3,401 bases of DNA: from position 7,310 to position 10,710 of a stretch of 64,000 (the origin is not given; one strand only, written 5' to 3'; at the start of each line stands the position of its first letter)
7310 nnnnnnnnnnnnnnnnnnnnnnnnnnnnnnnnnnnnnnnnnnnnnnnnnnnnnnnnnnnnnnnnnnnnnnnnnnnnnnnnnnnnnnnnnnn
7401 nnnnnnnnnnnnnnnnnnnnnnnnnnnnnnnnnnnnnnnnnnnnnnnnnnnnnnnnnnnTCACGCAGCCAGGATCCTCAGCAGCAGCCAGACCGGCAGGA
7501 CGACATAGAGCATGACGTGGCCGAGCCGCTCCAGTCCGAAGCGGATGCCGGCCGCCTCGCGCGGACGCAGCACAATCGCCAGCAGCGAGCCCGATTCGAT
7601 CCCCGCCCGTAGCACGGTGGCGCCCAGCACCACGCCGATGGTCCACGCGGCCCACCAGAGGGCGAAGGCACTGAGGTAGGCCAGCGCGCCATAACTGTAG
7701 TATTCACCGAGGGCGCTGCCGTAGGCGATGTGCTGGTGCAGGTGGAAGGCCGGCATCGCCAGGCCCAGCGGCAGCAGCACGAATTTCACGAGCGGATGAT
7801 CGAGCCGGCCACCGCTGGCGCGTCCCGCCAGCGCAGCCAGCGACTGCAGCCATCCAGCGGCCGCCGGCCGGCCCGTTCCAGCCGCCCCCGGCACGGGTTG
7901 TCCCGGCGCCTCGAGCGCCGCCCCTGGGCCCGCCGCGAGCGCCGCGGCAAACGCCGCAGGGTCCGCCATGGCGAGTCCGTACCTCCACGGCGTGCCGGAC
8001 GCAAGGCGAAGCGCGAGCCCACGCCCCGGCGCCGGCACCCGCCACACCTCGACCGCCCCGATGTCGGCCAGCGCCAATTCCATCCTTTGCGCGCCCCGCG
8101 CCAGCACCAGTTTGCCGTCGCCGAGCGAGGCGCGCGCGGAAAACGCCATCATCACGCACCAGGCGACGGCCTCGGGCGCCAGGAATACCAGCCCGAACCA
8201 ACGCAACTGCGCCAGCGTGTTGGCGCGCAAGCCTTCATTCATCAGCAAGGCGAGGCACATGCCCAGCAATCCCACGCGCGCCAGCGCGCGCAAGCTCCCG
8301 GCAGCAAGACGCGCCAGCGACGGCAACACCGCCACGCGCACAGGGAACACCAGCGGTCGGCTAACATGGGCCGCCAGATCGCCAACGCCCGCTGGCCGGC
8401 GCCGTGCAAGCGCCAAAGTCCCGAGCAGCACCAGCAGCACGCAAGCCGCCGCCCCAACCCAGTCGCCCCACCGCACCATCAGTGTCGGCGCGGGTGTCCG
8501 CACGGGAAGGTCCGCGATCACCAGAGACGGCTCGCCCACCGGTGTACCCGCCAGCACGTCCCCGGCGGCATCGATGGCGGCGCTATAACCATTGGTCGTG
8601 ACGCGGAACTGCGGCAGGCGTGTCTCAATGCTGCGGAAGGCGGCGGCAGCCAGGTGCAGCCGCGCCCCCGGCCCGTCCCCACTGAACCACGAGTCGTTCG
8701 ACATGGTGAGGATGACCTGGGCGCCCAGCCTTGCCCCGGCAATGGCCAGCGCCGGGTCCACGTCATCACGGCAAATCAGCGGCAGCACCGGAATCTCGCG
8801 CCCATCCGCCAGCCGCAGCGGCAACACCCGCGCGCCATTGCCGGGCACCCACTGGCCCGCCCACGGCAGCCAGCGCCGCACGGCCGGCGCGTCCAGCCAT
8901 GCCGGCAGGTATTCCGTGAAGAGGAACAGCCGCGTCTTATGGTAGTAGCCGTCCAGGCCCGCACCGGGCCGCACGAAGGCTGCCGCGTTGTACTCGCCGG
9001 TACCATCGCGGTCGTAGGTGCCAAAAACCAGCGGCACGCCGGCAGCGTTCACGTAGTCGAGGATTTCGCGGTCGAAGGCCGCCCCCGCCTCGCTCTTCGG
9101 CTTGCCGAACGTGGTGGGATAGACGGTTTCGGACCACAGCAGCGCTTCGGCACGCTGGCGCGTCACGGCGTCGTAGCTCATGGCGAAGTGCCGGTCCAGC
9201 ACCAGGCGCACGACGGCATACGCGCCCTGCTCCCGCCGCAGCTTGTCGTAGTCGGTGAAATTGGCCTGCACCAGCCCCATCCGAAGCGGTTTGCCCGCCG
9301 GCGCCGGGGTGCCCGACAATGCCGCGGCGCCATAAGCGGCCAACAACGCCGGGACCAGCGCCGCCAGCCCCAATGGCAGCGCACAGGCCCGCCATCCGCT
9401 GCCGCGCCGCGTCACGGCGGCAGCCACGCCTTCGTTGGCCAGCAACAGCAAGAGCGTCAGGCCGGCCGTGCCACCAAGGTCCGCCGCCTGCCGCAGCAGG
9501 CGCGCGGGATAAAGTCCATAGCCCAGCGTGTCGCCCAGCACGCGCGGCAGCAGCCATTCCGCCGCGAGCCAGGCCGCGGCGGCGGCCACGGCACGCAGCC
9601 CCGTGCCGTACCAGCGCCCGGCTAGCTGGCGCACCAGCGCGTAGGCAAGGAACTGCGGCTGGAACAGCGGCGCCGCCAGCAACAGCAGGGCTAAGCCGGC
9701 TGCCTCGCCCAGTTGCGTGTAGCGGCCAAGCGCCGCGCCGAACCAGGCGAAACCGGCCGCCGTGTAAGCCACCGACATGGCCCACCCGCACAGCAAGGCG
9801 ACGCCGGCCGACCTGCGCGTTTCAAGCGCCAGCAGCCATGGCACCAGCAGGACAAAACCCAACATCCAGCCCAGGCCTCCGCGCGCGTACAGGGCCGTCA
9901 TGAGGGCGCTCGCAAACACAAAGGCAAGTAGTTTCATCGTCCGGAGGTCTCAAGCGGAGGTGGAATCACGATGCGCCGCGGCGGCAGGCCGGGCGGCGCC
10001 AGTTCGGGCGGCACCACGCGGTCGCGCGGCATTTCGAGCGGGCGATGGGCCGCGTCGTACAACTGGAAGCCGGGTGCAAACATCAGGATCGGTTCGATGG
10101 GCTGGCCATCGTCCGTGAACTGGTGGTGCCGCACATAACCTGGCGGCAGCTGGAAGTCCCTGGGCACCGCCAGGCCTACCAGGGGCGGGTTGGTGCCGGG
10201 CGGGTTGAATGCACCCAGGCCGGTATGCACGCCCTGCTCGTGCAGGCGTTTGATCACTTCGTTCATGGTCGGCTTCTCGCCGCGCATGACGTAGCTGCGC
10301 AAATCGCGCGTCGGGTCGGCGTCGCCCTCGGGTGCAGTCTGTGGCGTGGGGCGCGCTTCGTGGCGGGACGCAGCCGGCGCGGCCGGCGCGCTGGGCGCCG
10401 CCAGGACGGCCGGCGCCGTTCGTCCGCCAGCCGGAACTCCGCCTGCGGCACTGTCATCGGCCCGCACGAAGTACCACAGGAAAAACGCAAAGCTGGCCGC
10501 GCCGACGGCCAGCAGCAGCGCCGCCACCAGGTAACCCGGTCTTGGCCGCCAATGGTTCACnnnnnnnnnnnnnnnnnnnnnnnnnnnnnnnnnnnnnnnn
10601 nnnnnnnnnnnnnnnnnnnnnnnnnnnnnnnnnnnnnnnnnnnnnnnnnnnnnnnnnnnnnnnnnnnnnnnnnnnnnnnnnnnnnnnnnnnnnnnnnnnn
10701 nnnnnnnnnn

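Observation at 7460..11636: Three-gene module: secreted SGNH hydrolase, unknown membrane-anchored protein, atypical Lnt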

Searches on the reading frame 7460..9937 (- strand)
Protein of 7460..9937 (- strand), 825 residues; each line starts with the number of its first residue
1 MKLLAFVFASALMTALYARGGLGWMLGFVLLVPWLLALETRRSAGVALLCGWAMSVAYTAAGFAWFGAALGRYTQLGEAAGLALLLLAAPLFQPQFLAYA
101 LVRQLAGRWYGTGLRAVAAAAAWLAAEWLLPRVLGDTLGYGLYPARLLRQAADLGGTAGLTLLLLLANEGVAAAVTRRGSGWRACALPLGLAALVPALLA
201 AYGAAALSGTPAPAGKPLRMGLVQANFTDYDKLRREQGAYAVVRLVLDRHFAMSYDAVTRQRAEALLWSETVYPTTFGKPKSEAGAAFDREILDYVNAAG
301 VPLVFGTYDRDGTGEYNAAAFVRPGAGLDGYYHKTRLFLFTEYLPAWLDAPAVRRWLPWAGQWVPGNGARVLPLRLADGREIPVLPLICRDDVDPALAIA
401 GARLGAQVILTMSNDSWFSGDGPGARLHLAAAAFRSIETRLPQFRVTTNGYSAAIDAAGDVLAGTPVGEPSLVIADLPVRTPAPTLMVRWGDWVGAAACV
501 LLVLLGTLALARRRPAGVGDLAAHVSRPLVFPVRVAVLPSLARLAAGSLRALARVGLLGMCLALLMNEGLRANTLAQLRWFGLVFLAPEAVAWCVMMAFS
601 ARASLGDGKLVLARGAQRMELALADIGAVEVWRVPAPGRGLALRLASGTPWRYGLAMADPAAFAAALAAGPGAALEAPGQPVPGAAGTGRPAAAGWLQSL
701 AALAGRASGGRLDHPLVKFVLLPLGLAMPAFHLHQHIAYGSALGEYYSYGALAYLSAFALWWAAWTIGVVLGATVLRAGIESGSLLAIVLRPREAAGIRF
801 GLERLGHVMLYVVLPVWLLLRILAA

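Call 3: search_protein_families(library=pfam, proteins=[window:7460-9937:-], max_evalue=0.1)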
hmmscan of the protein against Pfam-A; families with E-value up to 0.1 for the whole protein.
window:7460-9937:- (825 aa): 2 families
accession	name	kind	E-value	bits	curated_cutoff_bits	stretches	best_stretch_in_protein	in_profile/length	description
PF00795.27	CN_hydrolase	-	6e-14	52.4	23.2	1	258-478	28-247/256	Carbon-nitrogen hydrolase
PF20154.4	LNT_N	-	4.4e-13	50.2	27.1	1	10-168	2-157/159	Apolipoprotein N-acyltransferase N-terminal domain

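Call 4: search_protein_families(library=ncbifam, proteins=[window:7460-9937:-], max_evalue=0.1)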
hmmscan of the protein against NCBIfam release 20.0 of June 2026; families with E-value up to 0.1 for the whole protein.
window:7460-9937:- (825 aa): 1 family
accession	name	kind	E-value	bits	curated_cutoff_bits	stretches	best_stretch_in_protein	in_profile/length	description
TIGR00546.1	lnt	equivalog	9.7e-55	186.3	132.9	1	57-460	4-394/395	apolipoprotein N-acyltransferase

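Call 6: find_homologous_proteins(query=window:7460-9937:-, region=1-825)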
Query window:7460-9937:-, residues 1-825 (825 aa): 1857 proteins with E <= 0.001 among 8000 candidates; the best 120 are listed.
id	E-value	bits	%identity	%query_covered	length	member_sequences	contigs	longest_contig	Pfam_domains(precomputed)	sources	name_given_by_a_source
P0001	0.0e+0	1777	100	100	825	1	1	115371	PF20154.5,PF00795.28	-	-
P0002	0.0e+0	1276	75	100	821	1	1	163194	PF20154.5,PF00795.28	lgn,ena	-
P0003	0.0e+0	1243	72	100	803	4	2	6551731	PF20154.5,PF00795.28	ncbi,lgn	-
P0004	0.0e+0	1237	73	100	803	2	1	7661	PF20154.5,PF00795.28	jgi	-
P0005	0.0e+0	1235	72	100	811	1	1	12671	PF20154.5,PF00795.28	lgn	-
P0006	0.0e+0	1234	72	100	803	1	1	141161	PF20154.5,PF00795.28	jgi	jgi:apolipoprotein N-acyltransferase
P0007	0.0e+0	1234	73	100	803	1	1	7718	PF20154.5,PF00795.28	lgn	-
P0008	0.0e+0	1231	72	100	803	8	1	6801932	PF20154.5,PF00795.28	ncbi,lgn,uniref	ncbi:apolipoprotein N-acyltransferase [Pseudoduganella sp. R-34]|uniref:apolipoprotein N-acyltransfe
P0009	0.0e+0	1225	72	100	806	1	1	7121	PF20154.5,PF00795.28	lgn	-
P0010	0.0e+0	1222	72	100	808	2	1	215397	PF20154.5,PF00795.28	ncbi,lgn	-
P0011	0.0e+0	1219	72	100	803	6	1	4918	PF20154.5,PF00795.28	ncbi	-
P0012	0.0e+0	1219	71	100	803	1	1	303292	PF20154.5,PF00795.28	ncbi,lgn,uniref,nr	ncbi:apolipoprotein N-acyltransferase [Duganella sp. CF458]|uniref:apolipoprotein N-acyltransferase 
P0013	0.0e+0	1215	71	100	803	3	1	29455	PF20154.5,PF00795.28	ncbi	-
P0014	0.0e+0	1214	71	100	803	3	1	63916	PF20154.5,PF00795.28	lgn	-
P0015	0.0e+0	1212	71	100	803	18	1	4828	PF20154.5,PF00795.28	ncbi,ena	-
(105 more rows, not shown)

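Call 26: search_solved_structures(query=window:7460-9937:-, show_alignments=2, max_evalue=0.01)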
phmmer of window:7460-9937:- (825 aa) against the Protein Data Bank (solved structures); distinct sequences matched with E-value up to 0.01: 0.

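Call 44: search_protein_families(library=padloc, proteins=[window:7460-9937:-], max_evalue=0.1)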
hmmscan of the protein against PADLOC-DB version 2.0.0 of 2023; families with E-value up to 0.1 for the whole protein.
window:7460-9937:- (825 aa): 0 families

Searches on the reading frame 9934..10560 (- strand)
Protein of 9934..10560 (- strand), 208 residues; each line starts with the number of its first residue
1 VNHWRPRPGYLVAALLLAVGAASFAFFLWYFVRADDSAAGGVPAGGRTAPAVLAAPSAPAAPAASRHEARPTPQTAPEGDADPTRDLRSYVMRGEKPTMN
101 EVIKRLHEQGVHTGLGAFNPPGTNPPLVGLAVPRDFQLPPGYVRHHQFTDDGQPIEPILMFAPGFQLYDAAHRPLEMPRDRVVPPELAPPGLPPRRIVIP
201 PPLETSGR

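Call 3: search_protein_families(library=pfam, proteins=[window:9934-10560:-], max_evalue=0.1)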
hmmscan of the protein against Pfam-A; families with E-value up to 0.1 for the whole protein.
window:9934-10560:- (208 aa): 0 families

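Call 4: search_protein_families(library=ncbifam, proteins=[window:9934-10560:-], max_evalue=0.1)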
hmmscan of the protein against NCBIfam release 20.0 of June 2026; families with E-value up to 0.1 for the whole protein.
window:9934-10560:- (208 aa): 1 family
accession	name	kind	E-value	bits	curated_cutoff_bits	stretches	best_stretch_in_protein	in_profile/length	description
NF011513.0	PRK14952.1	equivalog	0.079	11.9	737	1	11-85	356-429/596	DNA polymerase III subunits gamma/tau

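Call 41: search_solved_structures(query=A3, max_evalue=10)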
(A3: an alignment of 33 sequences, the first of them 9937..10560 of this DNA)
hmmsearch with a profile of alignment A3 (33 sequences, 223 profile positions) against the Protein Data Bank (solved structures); distinct sequences matched with E-value up to 10: 6.
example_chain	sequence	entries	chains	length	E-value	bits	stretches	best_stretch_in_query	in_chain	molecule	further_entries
5xbi_A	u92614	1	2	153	0.3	14.3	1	115-158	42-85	Probable transcriptional regulator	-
6fz6_A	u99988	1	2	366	0.49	13.6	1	162-180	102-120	Probable dual-specificity RNA methyltransferase RlmN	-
8qag_A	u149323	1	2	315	0.63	13.3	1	10-74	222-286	sc-CC-6-95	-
5xbt_A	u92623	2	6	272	0.75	13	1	115-158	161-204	Probable transcriptional regulator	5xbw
5xql_A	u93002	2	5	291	0.86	12.9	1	115-158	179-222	Multidrug-efflux transporter 1 regulator | C-di-GMP-binding multidrug transporter transcriptional regulator BrlR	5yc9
7cu3_B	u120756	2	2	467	3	11.1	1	7-92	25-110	Transmembrane protein FAM155A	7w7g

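Call 44: search_protein_families(library=padloc, proteins=[window:9934-10560:-], max_evalue=0.1)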
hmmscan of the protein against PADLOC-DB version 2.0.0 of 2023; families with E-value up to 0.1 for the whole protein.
window:9934-10560:- (208 aa): 0 families

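Call 57: predict_structure(alignment_id=A3)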
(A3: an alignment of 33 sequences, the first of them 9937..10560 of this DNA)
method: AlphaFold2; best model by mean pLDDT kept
length: 208 residues; sequences in the alignment: 33
mean_pLDDT: 73.9   pTM: 0.44
mean pLDDT of the five models: 73.9, 71.5, 71.3, 71.0, 70.5
residues with pLDDT >= 90: 76; 70-90: 50; 50-70: 41; < 50: 41
segments of 3 or more residues with pLDDT < 50: 40-49, 57-82
pLDDT, mean of each block of 10 residues (from residue 1): 73 95 94 62 46 44 43 45 55 73 75 56 75 95 93 91 96 96 94 84 65
secondary structure, 60 per line:
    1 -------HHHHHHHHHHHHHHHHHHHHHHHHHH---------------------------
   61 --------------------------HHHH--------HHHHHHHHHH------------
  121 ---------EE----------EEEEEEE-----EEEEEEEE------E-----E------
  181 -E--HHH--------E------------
elements in order: H8-33 H87-90 H99-108 E142-148 E154-161

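Call 60: fold_search(model_id=the predicted structure, library=pdb)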
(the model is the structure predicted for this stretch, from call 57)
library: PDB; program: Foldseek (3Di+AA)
matches with E <= 10: 97; with E <= 0.001: 0
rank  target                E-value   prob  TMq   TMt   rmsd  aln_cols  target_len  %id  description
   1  9e2w_2                2.0e+00  0.02  0.09  0.03  19.8        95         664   15  Cryo-EM structure of yeast CMG helicase stalled at G4-containing DNA template, state 1 (released 2025-03-26)
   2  4igl_D                2.7e+00  0.08  0.10  0.03  14.6        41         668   22  Structure of the RHS-repeat containing BC component of the secreted ABC toxin complex from Yersinia entomophaga (released 2013-08-07)
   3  4bqq_B                2.7e+00  0.03  0.11  0.07  16.9       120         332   14  Protein crystal structure of the N-terminal and recombinase domains of the Streptomyces temperate phage serine recombi (released 2013-06-12)
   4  3cgm                  3.1e+00  0.05  0.09  0.12   7.9        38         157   24  Crystal structure of thermophilic SlyD (released 2009-03-10)
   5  6qlc                  3.1e+00  0.04  0.10  0.20   8.5        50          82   20  The ssDNA-binding RNA polymerase cofactor Drc from Pseudomonas phage LUZ7 (released 2019-10-30)
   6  6sep_A                3.1e+00  0.02  0.07  0.04  10.8        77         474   10  Crystal Structure of the Homospermidine Synthase (HSS) variant W229E from Blastochloris viridis in Complex with NAD (released 2020-08-26)
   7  6s6g_A                3.1e+00  0.02  0.09  0.06  19.1       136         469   13  Crystal Structure of the Homospermidine Synthase (HSS) variant E117Q from Blastochloris viridis in Complex with NAD (released 2020-07-15)
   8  2kon_MODEL_1_A        3.1e+00  0.01  0.07  0.13  12.2        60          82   22  NMR solution structure of CV_2116 from Chromobacterium violaceum. Northeast Structural Genomics Consortium Tar (released 2009-10-13)
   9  8r0f_B                3.3e+00  0.08  0.11  0.03   7.1        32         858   22  Capsid structure of Giardiavirus (GLV) HP strain (released 2024-04-03)
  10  6rss_MODEL_1_A        3.3e+00  0.06  0.07  0.11   4.2        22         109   27  Solution structure of the fourth WW domain of WWP2 with GB1-tag (released 2019-10-09)
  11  6s49_A                3.5e+00  0.02  0.07  0.04  10.8        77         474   10  Crystal Structure of the Homospermidine Synthase (HSS) variant E210A from Blastochloris viridis in Complex with NAD (released 2020-07-08)
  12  6s3x_A                3.5e+00  0.02  0.09  0.06  19.0       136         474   13  Crystal Structure of the Homospermidine Synthase (HSS) variant E210Q from Blastochloris viridis in Complex with NAD (released 2020-07-08)
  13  9vvr_d                3.7e+00  0.06  0.11  0.04  11.9        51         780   10  Structure of the bacteriophage E1004 tail (released 2025-11-12)
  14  9c3c_g                3.7e+00  0.03  0.08  0.07  11.6        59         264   15  Cryo-EM structure of native dystrophin-glycoprotein complex (DGC) (released 2024-10-23)
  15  8s0a_3                3.7e+00  0.02  0.10  0.04  21.6        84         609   17  H. sapiens MCM2-7 hexamer bound to double stranded DNA (released 2024-10-02)
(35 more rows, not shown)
